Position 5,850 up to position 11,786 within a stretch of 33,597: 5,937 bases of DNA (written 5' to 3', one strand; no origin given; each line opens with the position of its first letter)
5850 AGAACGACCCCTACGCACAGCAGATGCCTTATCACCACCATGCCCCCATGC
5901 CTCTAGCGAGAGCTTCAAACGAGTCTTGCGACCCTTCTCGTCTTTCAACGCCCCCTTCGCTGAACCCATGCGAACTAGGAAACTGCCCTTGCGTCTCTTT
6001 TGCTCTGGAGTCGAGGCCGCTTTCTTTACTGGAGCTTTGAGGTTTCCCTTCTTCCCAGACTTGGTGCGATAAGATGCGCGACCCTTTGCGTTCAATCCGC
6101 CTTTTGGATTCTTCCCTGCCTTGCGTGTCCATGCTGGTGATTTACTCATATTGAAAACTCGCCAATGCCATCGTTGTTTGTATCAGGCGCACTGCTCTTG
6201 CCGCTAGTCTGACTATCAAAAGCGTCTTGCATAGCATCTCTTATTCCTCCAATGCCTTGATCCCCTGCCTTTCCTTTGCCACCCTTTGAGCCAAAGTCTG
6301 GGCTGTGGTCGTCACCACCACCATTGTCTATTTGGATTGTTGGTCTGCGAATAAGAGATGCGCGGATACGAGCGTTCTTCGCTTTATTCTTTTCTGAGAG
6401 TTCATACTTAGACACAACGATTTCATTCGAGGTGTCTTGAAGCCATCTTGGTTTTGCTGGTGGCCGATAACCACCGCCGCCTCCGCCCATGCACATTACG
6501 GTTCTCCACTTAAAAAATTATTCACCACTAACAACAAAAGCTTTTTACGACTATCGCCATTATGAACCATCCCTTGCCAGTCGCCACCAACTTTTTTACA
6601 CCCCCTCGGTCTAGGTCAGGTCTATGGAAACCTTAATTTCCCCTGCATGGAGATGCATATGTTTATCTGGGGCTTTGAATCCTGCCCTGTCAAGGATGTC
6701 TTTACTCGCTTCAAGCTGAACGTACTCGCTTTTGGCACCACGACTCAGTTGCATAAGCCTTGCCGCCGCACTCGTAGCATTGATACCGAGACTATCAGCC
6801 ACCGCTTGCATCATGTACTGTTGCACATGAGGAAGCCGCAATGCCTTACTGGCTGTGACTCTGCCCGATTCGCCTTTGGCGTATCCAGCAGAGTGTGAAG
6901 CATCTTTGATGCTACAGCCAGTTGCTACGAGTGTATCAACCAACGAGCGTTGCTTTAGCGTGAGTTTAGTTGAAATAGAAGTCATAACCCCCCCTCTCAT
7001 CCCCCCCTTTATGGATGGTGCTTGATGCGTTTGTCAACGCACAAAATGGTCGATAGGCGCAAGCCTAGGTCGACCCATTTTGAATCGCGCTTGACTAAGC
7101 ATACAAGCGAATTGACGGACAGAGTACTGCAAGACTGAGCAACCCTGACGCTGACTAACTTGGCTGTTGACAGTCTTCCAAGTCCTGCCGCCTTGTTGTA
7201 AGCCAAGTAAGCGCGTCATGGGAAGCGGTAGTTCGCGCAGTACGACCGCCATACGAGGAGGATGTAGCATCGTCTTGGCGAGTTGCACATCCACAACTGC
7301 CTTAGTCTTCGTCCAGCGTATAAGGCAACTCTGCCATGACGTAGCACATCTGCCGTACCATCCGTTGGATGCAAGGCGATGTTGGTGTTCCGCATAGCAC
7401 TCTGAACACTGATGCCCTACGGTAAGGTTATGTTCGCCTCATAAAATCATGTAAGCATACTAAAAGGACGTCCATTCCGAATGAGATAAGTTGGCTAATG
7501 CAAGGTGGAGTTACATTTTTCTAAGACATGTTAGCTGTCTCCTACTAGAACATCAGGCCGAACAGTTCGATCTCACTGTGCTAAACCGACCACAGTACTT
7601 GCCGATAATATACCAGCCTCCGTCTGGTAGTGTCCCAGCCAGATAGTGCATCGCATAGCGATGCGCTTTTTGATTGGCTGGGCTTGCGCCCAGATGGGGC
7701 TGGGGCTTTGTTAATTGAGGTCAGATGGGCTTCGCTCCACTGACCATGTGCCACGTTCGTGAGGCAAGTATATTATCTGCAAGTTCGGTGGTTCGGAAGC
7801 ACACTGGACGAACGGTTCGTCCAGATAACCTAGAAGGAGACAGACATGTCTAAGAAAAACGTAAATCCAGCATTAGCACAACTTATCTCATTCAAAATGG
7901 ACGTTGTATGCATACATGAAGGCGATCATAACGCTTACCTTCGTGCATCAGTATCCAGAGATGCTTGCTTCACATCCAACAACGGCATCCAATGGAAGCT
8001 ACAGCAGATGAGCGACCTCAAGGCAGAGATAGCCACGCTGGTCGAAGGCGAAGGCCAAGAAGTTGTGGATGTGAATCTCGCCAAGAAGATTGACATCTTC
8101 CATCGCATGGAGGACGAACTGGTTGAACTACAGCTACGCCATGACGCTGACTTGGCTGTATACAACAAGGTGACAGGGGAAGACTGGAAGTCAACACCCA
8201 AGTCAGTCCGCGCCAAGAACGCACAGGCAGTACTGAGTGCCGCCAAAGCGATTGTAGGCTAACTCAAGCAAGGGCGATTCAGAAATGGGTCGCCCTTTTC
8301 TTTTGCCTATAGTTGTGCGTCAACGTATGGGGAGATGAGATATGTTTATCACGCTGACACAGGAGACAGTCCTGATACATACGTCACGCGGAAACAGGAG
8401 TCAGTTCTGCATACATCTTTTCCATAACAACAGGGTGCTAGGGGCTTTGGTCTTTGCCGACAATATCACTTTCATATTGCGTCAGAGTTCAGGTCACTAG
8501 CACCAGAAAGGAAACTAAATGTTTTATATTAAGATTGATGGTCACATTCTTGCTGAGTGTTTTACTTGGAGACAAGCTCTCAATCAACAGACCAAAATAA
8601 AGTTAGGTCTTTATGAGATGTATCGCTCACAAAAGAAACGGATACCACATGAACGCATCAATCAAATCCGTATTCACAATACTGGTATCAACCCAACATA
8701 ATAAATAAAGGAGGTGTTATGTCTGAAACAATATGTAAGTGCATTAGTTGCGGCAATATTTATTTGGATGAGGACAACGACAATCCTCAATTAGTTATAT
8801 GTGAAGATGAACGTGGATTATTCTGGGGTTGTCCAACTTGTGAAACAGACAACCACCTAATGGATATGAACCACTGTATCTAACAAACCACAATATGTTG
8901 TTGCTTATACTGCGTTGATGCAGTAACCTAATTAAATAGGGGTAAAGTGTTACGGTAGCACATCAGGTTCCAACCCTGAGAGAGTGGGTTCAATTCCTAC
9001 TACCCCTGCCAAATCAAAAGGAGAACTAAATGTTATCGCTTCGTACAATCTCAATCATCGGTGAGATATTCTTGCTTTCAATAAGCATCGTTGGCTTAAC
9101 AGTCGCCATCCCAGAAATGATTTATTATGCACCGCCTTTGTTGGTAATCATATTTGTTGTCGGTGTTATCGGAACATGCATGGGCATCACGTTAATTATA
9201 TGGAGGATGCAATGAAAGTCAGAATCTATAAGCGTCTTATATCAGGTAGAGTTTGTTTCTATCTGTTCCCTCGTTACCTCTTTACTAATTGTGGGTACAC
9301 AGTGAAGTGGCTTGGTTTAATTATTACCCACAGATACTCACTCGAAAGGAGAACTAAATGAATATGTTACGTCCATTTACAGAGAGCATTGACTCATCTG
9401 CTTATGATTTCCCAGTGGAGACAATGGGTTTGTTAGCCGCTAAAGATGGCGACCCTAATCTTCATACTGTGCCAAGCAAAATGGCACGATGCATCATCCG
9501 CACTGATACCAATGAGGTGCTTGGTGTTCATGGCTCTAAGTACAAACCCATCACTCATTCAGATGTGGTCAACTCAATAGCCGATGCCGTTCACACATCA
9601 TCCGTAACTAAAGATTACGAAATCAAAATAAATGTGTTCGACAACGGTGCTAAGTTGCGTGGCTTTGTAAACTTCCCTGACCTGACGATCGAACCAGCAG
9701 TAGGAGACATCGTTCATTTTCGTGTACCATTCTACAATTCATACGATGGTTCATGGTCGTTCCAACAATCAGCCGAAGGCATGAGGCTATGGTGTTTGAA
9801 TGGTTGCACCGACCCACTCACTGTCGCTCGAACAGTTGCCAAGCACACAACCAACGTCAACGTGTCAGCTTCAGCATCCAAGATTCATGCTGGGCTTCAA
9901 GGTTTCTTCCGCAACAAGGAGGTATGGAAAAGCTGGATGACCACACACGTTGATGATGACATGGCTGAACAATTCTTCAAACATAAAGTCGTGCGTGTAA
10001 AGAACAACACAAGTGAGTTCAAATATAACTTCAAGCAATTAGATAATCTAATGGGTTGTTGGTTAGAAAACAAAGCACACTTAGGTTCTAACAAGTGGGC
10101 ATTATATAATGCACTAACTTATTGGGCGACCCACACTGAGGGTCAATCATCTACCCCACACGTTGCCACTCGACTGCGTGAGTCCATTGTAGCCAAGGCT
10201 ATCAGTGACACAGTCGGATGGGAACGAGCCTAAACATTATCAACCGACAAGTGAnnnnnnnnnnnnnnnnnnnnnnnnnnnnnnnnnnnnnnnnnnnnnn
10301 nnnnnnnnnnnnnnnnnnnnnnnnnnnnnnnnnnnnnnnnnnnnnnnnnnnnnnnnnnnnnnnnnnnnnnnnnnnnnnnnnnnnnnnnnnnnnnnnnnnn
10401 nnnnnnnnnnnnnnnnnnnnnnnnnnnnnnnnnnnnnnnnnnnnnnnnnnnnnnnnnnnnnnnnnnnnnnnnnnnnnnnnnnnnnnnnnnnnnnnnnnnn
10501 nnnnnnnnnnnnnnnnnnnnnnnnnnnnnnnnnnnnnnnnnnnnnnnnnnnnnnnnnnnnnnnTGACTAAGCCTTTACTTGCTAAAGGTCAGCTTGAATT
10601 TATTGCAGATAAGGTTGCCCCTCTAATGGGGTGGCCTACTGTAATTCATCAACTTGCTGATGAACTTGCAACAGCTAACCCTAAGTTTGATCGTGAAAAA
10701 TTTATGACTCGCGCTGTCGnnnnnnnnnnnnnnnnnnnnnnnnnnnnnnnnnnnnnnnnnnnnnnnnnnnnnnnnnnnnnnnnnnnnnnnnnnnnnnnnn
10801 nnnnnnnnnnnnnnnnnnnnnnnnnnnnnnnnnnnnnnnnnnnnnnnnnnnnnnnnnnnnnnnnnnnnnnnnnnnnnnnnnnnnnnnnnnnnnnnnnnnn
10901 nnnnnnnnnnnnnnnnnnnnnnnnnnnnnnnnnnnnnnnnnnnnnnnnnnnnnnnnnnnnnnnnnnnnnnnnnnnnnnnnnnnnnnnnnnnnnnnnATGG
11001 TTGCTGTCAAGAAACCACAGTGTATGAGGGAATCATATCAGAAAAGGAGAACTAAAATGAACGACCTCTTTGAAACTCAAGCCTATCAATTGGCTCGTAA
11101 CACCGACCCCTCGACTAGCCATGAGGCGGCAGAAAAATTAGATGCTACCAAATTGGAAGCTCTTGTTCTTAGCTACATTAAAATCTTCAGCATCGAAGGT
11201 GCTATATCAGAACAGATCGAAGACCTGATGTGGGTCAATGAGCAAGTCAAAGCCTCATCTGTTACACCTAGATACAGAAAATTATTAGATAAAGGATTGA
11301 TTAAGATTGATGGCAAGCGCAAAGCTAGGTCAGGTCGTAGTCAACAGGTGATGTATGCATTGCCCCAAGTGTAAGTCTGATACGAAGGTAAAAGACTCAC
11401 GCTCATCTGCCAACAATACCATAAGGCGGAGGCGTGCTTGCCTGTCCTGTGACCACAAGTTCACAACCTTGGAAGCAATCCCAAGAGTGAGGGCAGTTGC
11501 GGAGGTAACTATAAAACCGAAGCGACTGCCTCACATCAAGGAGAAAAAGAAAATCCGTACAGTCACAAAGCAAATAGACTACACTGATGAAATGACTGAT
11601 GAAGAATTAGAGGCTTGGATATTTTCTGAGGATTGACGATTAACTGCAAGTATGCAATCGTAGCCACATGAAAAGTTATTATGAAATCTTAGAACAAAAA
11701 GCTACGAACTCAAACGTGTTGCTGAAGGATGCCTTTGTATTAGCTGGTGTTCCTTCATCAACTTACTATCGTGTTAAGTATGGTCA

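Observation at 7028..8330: A 1.3-kb imperfect inverted duplication places a decayed mirror copy of the first early gene as the leader of the late operon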

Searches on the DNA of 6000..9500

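Call 33: search_rna_families(source=window, start=6000, end=9500, threshold=evalue, max_evalue=1)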
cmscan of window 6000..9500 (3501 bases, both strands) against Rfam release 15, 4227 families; matches with E-value up to 1: 2.
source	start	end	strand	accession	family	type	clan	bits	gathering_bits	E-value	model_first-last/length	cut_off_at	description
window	8938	9008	+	RF00005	tRNA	Gene; tRNA;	CL00001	55.3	29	1.9e-10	1-71/71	no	tRNA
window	8267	8306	+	RF00489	ctRNA_p42d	Gene; antisense;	-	20.9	50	0.4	1-46/46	no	ctRNA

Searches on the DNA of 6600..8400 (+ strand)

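Call 6: search_dna_similar(query=window:6600-8400:+, collection=phages, mode=distant, max_rows=30)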
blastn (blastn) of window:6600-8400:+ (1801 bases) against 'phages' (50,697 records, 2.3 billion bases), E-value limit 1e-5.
No match.

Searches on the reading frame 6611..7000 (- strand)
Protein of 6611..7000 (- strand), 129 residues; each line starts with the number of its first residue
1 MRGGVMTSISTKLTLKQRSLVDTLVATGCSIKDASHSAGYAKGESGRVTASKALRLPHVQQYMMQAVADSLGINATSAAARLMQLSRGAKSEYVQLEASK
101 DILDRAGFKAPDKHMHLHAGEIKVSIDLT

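Call 7: search_protein_families(library=pfam, proteins=[window:6611-7000:-], max_evalue=0.01)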
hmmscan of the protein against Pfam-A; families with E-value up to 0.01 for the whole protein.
window:6611-7000:- (129 aa): 1 family
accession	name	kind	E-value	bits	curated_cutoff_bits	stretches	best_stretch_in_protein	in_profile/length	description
PF03592.21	Terminase_2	-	2e-08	35.4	26.1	1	13-104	1-85/141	Terminase small subunit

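Call 8: search_protein_families(library=phrogs, proteins=[window:6611-7000:-], max_evalue=0.01)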
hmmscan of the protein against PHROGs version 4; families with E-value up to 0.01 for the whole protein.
window:6611-7000:- (129 aa): 4 families
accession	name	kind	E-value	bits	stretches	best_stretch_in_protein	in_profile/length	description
phrog_2538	-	head and packaging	9.6e-09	36.4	1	57-121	42-106/129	terminase small subunit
phrog_51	-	head and packaging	2.8e-08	34.8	1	11-99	87-177/261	terminase small subunit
phrog_17390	-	unknown function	0.00027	21.7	1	12-70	2-58/69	-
phrog_641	-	head and packaging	0.0045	18.5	1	13-69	3-57/162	terminase small subunit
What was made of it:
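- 6611..6985 (-): terS (small terminase), first gene of the leftward late operon. The probable true start is the ATG at 6985 (124 aa). Pfam Terminase_2 E=2e-8 and PHROG terS families (calls 7, 8).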

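Call 69: search_dna_similar(query=window:6611-6985:-, collection=phages, mode=protein, max_evalue=0.001, max_rows=10)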
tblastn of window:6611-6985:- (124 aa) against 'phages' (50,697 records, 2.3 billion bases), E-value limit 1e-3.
Records with a match: 11; places in all: 11; records where one place covers at least 80% of the query: 4.
Best place of each record, by identity: 60-80% 1; <60% 10.
By first word of the organism name: Streptococcus 7; Vibrio 3; Pelagibacter 1.
By host as written in the record: Vibrio breoganii 3; Streptococcus pyogenes MGAS315 2; Streptococcus pyogenes 2; Candidadtus Pelagibacter sp. HTCC1062 1; Streptococcus pyogenes MGAS10750 1; Streptococcus pyogenes MGAS5005 1; Streptococcus pyogenes SSI-1 1.
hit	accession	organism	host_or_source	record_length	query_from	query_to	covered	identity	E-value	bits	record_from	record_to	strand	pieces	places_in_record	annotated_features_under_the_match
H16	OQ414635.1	Pelagibacter phage EXVC031P Hodr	Candidadtus Pelagibacter sp. HTCC1062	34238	2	124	99%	60.2%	3e-42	153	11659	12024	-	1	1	hypothetical protein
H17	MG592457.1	Vibrio phage 1.082.O._10N.261.49.E4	Vibrio breoganii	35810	8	123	94%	30.6%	2e-6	51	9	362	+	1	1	terminase small subunit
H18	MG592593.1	Vibrio phage 1.226.O._10N.261.48.E5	Vibrio breoganii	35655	8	123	94%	30.6%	2e-6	50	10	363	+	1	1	terminase small subunit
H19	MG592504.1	Vibrio phage 1.133.O._10N.222.51.E4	Vibrio breoganii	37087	8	123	94%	30.6%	2e-6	50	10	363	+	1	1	terminase small subunit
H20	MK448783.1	Streptococcus phage Javan503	Streptococcus pyogenes MGAS10750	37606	65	109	36%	55.6%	2e-5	48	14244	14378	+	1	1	hypothetical protein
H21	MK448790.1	Streptococcus phage Javan515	Streptococcus pyogenes MGAS5005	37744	65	109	36%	55.6%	2e-5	48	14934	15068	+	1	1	hypothetical protein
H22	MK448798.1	Streptococcus phage Javan533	Streptococcus pyogenes SSI-1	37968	65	109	36%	55.6%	2e-5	48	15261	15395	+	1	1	hypothetical protein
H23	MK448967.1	Streptococcus phage Javan510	Streptococcus pyogenes MGAS315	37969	65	109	36%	55.6%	2e-5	48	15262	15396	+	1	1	hypothetical protein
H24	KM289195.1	Streptococcus phage T12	Streptococcus pyogenes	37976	65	109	36%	55.6%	2e-5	48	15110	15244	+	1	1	putative terminase small subunit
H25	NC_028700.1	Streptococcus phage T12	Streptococcus pyogenes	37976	65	109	36%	55.6%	2e-5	48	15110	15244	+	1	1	terminase small subunit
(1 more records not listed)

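Call 72: get_annotated_region(hit=H16, flank=3000)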
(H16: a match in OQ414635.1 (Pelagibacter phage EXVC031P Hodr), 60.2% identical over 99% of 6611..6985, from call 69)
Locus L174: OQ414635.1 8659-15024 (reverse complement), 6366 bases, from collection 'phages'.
description: Pelagibacter phage EXVC031P Hodr, complete genome.
organism: Pelagibacter phage EXVC031P Hodr (NCBI taxid 3029570)
taxonomy: Viruses; Duplodnaviria; Heunggongvirae; Uroviricota; Caudoviricetes
host: Candidadtus Pelagibacter sp. HTCC1062; source: -; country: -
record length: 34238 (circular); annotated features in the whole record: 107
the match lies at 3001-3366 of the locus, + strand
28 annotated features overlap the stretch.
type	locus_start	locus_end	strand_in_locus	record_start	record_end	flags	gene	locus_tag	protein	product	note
CDS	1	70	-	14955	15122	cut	-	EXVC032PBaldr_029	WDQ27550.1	hypothetical protein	CPT_C6N2_1062_C8_A_0.3_0000001_vscat_2__len_342 38__circular_029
CDS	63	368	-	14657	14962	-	-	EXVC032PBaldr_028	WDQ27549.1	hypothetical protein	CPT_C6N2_1062_C8_A_0.3_0000001_vscat_2__len_342 38__circular_028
regulatory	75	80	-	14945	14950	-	-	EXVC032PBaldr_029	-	ribosome_binding_site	-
regulatory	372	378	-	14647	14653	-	-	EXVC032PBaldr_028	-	ribosome_binding_site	-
CDS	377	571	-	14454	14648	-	-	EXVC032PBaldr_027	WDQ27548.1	hypothetical protein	CPT_C6N2_1062_C8_A_0.3_0000001_vscat_2__len_342 38__circular_027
CDS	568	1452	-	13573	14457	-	-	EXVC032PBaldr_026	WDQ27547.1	hypothetical protein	CPT_C6N2_1062_C8_A_0.3_0000001_vscat_2__len_342 38__circular_026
regulatory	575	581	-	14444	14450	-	-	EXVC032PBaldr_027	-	ribosome_binding_site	-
regulatory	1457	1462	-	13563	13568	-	-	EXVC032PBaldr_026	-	ribosome_binding_site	-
CDS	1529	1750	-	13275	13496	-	-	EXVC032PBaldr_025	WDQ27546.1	hypothetical protein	CPT_C6N2_1062_C8_A_0.3_0000001_vscat_2__len_342 38__circular_025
CDS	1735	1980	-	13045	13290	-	-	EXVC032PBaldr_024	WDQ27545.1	hypothetical protein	CPT_C6N2_1062_C8_A_0.3_0000001_vscat_2__len_342 38__circular_024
regulatory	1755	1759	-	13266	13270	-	-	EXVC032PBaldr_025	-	ribosome_binding_site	-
CDS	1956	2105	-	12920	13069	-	-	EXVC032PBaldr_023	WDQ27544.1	hypothetical protein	CPT_C6N2_1062_C8_A_0.3_0000001_vscat_2__len_342 38__circular_023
regulatory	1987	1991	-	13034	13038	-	-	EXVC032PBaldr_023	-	ribosome_binding_site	-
regulatory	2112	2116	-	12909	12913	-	-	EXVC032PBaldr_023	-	ribosome_binding_site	-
CDS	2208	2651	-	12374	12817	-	-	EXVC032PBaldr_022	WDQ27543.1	hypothetical protein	CPT_C6N2_1062_C8_A_0.3_0000001_vscat_2__len_342 38__circular_022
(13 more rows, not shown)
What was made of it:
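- On Terminal inverted repeats / telomere of a linear genome: The Hodr record is circular (call 72).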

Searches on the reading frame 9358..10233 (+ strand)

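Call 7: search_protein_families(library=pfam, proteins=[window:9358-10233:+], max_evalue=0.01)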
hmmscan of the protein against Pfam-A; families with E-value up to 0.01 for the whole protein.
window:9358-10233:+ (291 aa): 1 family
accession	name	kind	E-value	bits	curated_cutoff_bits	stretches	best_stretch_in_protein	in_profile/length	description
PF06067.16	DUF932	-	4.8e-13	49.9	23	1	54-262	1-211/227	Domain of unknown function (DUF932)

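Call 8: search_protein_families(library=phrogs, proteins=[window:9358-10233:+], max_evalue=0.01)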
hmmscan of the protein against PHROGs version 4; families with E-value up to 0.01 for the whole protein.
window:9358-10233:+ (291 aa): 2 families
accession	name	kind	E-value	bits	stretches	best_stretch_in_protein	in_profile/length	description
phrog_1221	-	unknown function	1e-24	88.3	1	31-272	80-324/355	-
phrog_1362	-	unknown function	1.3e-08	35.4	1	47-209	134-301/391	-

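Call 48: search_protein_families(library=padloc, proteins=[window:9358-10233:+], max_evalue=0.1)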
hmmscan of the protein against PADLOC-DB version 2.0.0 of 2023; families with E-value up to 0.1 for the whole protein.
window:9358-10233:+ (291 aa): 0 families

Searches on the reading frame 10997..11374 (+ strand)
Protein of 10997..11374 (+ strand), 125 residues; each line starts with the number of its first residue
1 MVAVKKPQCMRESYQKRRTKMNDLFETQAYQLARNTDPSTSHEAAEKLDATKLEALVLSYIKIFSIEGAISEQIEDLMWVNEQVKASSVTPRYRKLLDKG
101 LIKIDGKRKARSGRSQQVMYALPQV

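Call 36: search_protein_families(library=phrogs, proteins=[window:10997-11374:+], max_evalue=0.001)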
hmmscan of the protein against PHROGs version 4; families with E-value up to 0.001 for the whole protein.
window:10997-11374:+ (125 aa): 2 families
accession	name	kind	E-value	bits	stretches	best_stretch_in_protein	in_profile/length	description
phrog_1123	-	unknown function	1.1e-09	39.1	1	23-118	3-93/112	-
phrog_18663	-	unknown function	0.00037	21.8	1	27-108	4-84/113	-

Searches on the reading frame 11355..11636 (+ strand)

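Call 36: search_protein_families(library=phrogs, proteins=[window:11355-11636:+], max_evalue=0.001)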
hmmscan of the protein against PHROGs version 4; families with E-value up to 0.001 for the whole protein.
window:11355-11636:+ (93 aa): 4 families
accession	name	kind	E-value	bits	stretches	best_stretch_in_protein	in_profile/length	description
phrog_36879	-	unknown function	1.4e-10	42.6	1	1-43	1-45/119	-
phrog_10675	-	unknown function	5.6e-07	30.7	1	1-74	6-84/98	-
phrog_5516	-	unknown function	3e-05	25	1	1-76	5-80/90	-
phrog_603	-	transcription regulation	0.00028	21.9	1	1-66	67-134/227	transcriptional regulator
